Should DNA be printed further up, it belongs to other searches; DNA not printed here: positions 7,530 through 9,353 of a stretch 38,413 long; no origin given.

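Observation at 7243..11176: Four-gene operon: a type II R-M pair extended by a MORC-like GHKL ATPase and a small HTH-like protein (candidate composite defence system)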

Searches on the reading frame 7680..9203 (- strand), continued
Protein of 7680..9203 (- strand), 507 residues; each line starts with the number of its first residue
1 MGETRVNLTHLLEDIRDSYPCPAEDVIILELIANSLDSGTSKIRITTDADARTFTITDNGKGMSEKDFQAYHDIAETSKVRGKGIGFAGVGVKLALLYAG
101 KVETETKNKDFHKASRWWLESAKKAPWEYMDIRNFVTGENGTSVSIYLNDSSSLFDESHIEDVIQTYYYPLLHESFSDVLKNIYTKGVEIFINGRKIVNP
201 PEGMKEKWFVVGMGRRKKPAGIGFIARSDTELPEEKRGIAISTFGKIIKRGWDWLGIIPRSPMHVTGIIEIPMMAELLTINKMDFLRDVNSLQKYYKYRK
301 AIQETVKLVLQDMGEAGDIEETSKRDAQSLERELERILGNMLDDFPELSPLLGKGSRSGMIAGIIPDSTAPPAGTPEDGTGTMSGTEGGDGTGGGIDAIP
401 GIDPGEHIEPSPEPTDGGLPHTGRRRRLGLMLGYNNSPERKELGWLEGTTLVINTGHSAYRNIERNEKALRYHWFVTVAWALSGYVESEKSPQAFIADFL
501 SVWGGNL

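Call 48: search_protein_families(library=pfam, proteins=[L001:6684-7553:+, L001:9905-11464:+, L001:11467-12585:+, L001:12631-13743:+, L004:3874-4875:+, L004:5878-7995:+, L004:9961-12456:+, L024:4730-7978:+, L014:2354-7528:+, L006:6693-7955:+], max_evalue=0.001)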
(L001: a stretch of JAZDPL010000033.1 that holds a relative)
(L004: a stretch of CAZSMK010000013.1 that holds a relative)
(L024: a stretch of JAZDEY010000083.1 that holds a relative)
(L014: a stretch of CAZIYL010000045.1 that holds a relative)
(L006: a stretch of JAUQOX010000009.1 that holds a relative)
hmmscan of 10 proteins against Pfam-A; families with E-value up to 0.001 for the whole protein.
L001:6684-7553:+ (290 aa): 11 families
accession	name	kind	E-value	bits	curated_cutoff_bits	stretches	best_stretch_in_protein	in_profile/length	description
PF00561.26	Abhydrolase_1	-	1.2e-15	58.3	25.8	1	77-195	2-119/245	alpha/beta hydrolase fold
PF12146.15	Hydrolase_4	-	2.7e-13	50.2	27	1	74-187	3-118/239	Serine aminopeptidase, S33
PF02129.25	Peptidase_S15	-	1.1e-11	45.4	23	1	102-194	52-143/262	X-Pro dipeptidyl-peptidase (S15 family)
PF01738.24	DLH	-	2.8e-11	43.9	21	1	128-254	79-168/217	Dienelactone hydrolase family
PF12697.13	Abhydrolase_6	-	3.6e-09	38.1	26.3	1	78-201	1-113/217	Alpha/beta hydrolase family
PF00326.27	Peptidase_S9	-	3.6e-09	36.9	22.6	1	126-264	44-179/213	Prolyl oligopeptidase family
PF08840.17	BAAT_C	-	8.1e-08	33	20.9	1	133-248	9-132/210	BAAT / Acyl-CoA thioester hydrolase C terminal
PF20434.5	BD-FAE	-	1.1e-06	28.8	26.8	0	128-168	68-111/215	BD-FAE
PF05448.18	AXE1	-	1.2e-05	24.8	21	0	129-179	159-209/321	Acetyl xylan esterase (AXE1)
PF03959.19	FSH1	-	4.5e-05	23.7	21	1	129-261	84-192/211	Serine hydrolase (FSH1)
PF02230.22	Abhydrolase_2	-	0.00057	20.2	23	0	217-254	144-181/217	Phospholipase/Carboxylesterase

L001:9905-11464:+ (520 aa): 8 families
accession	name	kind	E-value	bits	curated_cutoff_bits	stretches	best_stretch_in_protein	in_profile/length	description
PF01555.25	N6_N4_Mtase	-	1.9e-28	100.4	26.7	2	58-153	132-221/221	DNA methylase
PF08241.18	Methyltransf_11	-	1.9e-08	35.3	21.2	1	119-249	2-94/95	Methyltransferase domain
PF13649.12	Methyltransf_25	-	1e-06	29.8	27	1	117-201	1-70/97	Methyltransferase domain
PF13847.12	Methyltransf_31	-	1.5e-06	28.4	27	1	113-250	3-109/145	Methyltransferase domain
PF01170.24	UPF0020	-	1.8e-06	28.2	22.3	1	112-237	27-158/197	RMKL-like, methyltransferase domain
PF09445.16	Methyltransf_15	-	0.00011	22.3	22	1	115-163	2-50/165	RNA cap guanine-N2 methyltransferase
PF06325.19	PrmA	-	0.00021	21.4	22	1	109-161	157-210/296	Ribosomal protein L11 methyltransferase (PrmA)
PF03602.21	Cons_hypoth95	-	0.00056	20.1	24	0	113-210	41-128/182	Conserved hypothetical protein 95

L001:11467-12585:+ (373 aa): 1 family
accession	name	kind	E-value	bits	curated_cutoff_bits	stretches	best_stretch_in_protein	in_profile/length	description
PF04556.18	DpnII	-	1.8e-12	47.6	23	1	265-368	177-274/278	DpnII restriction endonuclease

L001:12631-13743:+ (371 aa): 1 family
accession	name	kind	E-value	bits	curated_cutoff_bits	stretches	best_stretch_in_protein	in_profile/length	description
PF01208.23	URO-D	-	5e-20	72.2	23.9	1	136-339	119-321/346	Uroporphyrinogen decarboxylase (URO-D)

L004:3874-4875:+ (334 aa): 1 family
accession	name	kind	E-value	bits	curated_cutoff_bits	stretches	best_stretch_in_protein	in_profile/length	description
PF01520.23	Amidase_3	-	5.1e-32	111.7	27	1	38-223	1-173/174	N-acetylmuramoyl-L-alanine amidase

L004:5878-7995:+ (706 aa): 1 family
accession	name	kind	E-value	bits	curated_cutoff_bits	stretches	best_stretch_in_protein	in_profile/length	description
PF01555.25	N6_N4_Mtase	-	2.6e-38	132.6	26.7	1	109-406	1-217/221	DNA methylase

L004:9961-12456:+ (832 aa): 2 families
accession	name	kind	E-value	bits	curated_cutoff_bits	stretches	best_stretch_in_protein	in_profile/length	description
PF04851.21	ResIII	-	4.8e-14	53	22.5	1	41-233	5-146/164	Type III restriction enzyme, res subunit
PF18766.7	SWI2_SNF2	-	9e-06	25.9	26.7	1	100-304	22-214/221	SWI2/SNF2 ATPase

L024:4730-7978:+ (1083 aa): 3 families
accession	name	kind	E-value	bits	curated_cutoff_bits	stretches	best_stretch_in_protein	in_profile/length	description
PF02384.22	N6_Mtase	-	3.4e-12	46.8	20.4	1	347-448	2-99/311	N-6 DNA Methylase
PF07669.17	Eco57I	-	2.2e-08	34.8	25.3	1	429-679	3-153/171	Eco57I restriction-modification methylase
PF20473.4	MmeI_Mtase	-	6.6e-06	25.9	27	1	388-447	18-83/259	MmeI, DNA-methyltransferase domain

L014:2354-7528:+ (1725 aa): 4 families
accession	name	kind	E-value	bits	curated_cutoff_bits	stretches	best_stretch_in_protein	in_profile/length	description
PF00270.35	DEAD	-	3.7e-26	92.3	26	1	94-270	2-161/167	DEAD/DEAH box helicase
PF00271.37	Helicase_C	-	8.4e-13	49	23.5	1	957-1028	39-110/110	Helicase conserved C-terminal domain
PF09369.15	MZB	-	7.8e-09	36.5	24.2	1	1482-1577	1-80/80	MrfA Zn-binding domain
PF04480.18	DUF559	-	2.1e-06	28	20.6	1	1660-1705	46-89/109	Protein of unknown function (DUF559)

L006:6693-7955:+ (421 aa): 2 families
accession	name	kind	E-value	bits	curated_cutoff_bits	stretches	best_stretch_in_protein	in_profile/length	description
PF06803.17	DUF1232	-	4.3e-05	23.6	23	1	332-357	11-35/37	Protein of unknown function (DUF1232)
PF17918.6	TetR_C_15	-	0.00045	21.3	26.8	0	256-324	36-102/108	Tetracyclin repressor-like, C-terminal domain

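Call 50: find_encoding_contigs(protein=P0020, flank=6000, max_places=2)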
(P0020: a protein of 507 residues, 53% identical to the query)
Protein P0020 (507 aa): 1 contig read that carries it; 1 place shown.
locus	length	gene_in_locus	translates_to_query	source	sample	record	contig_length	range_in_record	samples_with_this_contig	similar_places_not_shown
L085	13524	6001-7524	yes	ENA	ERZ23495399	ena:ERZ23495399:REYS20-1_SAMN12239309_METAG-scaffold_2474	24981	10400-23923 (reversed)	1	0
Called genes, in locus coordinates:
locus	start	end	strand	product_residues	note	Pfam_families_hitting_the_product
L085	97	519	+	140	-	-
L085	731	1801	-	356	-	PF13102:Phage_int_SAM_5 (faint), PF24624:Int_N, PF00589:Phage_integrase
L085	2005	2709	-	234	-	-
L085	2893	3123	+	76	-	-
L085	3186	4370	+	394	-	-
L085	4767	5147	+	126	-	-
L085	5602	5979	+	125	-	-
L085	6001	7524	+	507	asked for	PF02518:HATPase_c (weak), PF13589:HATPase_c_3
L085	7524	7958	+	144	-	-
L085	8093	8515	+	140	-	-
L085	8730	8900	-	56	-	-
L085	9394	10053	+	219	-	PF00072:Response_reg, PF00196:GerE, PF04545:Sigma70_r4 (weak), PF08281:Sigma70_r4_2 (weak)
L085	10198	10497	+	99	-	PF01740:STAS, PF13466:STAS_2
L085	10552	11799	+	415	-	PF00015:MCPsignal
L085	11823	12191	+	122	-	PF00072:Response_reg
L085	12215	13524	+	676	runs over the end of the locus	PF01627:Hpt, PF02895:H-kinase_dim, PF02518:HATPase_c, PF01584:CheW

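Call 51: find_encoding_contigs(protein=P0026, flank=6000, max_places=2)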
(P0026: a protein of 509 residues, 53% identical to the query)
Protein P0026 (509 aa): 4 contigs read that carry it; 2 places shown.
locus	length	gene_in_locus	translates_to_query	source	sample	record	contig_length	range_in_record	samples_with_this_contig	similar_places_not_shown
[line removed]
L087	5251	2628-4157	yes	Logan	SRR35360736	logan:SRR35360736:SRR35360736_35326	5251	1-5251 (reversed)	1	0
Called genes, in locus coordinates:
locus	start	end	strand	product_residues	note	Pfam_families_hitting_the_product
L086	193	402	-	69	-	-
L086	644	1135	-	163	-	-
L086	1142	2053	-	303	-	PF00656:Peptidase_C14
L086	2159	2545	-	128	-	PF08937:ThsB_TIR (weak)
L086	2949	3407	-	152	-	-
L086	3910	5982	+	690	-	PF01555:N6_N4_Mtase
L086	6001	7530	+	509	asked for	PF13589:HATPase_c_3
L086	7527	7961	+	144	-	-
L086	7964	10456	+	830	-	PF04851:ResIII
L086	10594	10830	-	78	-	-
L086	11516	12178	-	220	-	-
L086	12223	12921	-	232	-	-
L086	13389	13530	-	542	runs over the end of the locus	-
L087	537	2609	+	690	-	PF01555:N6_N4_Mtase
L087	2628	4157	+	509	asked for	PF13589:HATPase_c_3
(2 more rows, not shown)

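Call 52: find_encoding_contigs(protein=P0047, flank=6000, max_places=2)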
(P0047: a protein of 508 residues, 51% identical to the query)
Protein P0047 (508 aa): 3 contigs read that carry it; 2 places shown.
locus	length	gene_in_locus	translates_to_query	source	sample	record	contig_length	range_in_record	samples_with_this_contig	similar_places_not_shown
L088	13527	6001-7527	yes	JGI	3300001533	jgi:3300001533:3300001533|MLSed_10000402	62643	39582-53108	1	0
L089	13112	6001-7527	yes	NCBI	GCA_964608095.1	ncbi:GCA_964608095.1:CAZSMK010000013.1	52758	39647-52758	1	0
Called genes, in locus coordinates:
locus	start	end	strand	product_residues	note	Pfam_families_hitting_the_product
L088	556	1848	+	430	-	PF07075:NamZ_N, PF20732:NamZ_C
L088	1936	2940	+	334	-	PF01520:Amidase_3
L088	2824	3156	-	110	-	-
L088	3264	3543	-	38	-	-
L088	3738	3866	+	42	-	-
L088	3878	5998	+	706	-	PF01555:N6_N4_Mtase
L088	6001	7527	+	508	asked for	PF02518:HATPase_c (weak), PF13589:HATPase_c_3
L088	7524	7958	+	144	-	-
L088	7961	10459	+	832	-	PF04851:ResIII, PF18766:SWI2_SNF2 (faint)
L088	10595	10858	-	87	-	PF12844:HTH_19, PF13560:HTH_31, PF01381:HTH_3, PF13443:HTH_26 (weak)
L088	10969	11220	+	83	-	-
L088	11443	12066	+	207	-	PF18734:HEPN_AbiU2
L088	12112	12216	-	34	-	-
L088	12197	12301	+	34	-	-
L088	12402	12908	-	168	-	-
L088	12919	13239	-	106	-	-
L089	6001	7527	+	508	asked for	PF02518:HATPase_c (weak), PF13589:HATPase_c_3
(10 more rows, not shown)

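Call 55: find_encoding_contigs(protein=P0057, flank=6000, max_places=1)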
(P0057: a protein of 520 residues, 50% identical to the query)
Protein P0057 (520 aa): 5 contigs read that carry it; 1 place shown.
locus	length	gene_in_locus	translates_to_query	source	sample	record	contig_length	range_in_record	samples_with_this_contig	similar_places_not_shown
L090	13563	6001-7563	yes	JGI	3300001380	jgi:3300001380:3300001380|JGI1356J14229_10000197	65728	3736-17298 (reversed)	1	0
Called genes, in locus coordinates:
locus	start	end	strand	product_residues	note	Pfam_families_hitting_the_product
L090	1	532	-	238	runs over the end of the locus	PF00814:TsaD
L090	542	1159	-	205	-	PF02367:TsaE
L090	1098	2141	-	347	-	PF00586:AIRS, PF02769:AIRS_C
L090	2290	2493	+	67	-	PF09957:VapB_antitoxin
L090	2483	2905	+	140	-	PF01850:PIN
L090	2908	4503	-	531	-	PF20695:UbiD_N (weak), PF01977:UbiD, PF20696:UbiD_C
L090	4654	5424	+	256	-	PF12686:DUF3800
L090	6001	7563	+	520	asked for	PF02518:HATPase_c, PF13589:HATPase_c_3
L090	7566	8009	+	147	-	-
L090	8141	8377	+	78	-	-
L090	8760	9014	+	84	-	-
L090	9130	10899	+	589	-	PF02730:AFOR_N, PF01314:AFOR_C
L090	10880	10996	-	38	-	-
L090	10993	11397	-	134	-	PF01568:Molydop_binding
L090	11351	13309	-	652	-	PF00384:Molybdopterin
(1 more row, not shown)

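Call 56: find_encoding_contigs(protein=P0072, flank=6000, max_places=1)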
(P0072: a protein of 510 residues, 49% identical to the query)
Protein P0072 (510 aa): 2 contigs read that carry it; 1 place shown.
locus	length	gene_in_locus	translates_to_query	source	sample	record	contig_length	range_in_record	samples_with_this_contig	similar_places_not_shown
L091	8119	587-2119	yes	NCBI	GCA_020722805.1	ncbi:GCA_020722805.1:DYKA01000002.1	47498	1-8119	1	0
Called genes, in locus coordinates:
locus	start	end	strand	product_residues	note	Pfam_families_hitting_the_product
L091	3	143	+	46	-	?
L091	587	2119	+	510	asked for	PF02518:HATPase_c (weak), PF13589:HATPase_c_3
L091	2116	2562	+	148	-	-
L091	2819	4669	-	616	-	PF00425:Chorismate_bind, PF01063:Aminotran_4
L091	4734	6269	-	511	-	PF00501:AMP-binding, PF13193:AMP-binding_C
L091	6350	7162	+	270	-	PF02535:Zip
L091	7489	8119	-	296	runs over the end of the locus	PF01156:IU_nuc_hydro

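Call 57: find_encoding_contigs(protein=P0085, flank=6000, max_places=1)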
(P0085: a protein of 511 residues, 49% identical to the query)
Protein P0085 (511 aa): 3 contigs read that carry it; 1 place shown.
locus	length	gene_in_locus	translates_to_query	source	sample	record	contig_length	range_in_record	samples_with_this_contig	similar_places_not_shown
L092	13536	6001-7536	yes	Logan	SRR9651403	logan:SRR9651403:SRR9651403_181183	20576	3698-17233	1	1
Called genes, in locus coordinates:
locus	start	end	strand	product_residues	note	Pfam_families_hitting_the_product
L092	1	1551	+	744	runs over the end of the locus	PF03632:Glyco_hydro_65m (weak)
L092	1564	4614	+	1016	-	PF08532:Glyco_hydro_42M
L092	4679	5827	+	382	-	-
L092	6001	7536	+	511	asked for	PF13589:HATPase_c_3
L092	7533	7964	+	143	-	-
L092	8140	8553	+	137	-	PF01741:MscL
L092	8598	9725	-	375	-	PF01321:Creatinase_N, PF00557:Peptidase_M24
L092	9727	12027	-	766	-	PF16126:DUF4838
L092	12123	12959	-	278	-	PF00106:adh_short, PF08659:KR (weak), PF13561:adh_short_C2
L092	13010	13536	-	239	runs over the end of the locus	PF00834:Ribul_P_3_epim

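Call 58: find_encoding_contigs(protein=P0038, flank=6000, max_places=1)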
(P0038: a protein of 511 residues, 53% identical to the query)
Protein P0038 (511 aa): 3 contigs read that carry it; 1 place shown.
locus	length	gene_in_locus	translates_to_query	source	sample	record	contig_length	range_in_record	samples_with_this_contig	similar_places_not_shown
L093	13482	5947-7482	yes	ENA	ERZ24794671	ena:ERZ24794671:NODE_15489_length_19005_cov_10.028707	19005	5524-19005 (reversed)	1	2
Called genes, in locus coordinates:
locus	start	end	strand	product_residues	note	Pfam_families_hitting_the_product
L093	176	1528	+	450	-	PF01966:HD (weak), PF13286:HD_assoc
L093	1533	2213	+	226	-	-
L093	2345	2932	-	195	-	PF00239:Resolvase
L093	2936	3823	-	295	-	-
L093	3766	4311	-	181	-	PF13638:PIN_4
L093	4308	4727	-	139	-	-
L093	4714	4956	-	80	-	-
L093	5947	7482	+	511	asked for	PF02518:HATPase_c (weak), PF13589:HATPase_c_3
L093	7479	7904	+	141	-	-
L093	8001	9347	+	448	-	PF00072:Response_reg, PF00158:Sigma54_activat, PF14532:Sigma54_activ_2, PF25601:AAA_lid_14, PF02954:HTH_8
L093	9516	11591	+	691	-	PF12161:HsdM_N, PF02384:N6_Mtase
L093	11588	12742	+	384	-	PF01420:Methylase_S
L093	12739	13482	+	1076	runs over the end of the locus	PF04313:HSDR_N, PF04851:ResIII, PF18766:SWI2_SNF2, PF22679:T1R_D3-like, PF11867:T1RH-like_C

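Call 59: find_encoding_contigs(protein=P0044, flank=6000, max_places=3)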
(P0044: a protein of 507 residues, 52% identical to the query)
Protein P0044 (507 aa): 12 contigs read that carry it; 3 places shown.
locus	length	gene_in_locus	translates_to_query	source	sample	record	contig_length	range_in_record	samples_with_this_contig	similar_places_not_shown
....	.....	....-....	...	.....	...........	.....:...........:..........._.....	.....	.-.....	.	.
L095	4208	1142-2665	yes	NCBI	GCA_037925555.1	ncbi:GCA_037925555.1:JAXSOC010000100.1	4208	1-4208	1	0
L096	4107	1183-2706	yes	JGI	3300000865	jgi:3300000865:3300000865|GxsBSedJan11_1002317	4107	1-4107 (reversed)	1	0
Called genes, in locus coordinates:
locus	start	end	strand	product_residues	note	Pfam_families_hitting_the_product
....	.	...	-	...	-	?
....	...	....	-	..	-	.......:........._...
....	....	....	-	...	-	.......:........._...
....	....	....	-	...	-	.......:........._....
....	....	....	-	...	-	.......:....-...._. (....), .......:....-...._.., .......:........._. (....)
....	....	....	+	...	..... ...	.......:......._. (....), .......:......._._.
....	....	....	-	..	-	-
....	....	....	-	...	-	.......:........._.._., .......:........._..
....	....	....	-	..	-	-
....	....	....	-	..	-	-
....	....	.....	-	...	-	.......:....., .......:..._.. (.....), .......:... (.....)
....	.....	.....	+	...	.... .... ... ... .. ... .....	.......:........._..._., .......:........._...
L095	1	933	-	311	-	?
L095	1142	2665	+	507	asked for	PF02518:HATPase_c (weak), PF13589:HATPase_c_3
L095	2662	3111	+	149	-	-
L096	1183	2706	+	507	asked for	PF02518:HATPase_c (weak), PF13589:HATPase_c_3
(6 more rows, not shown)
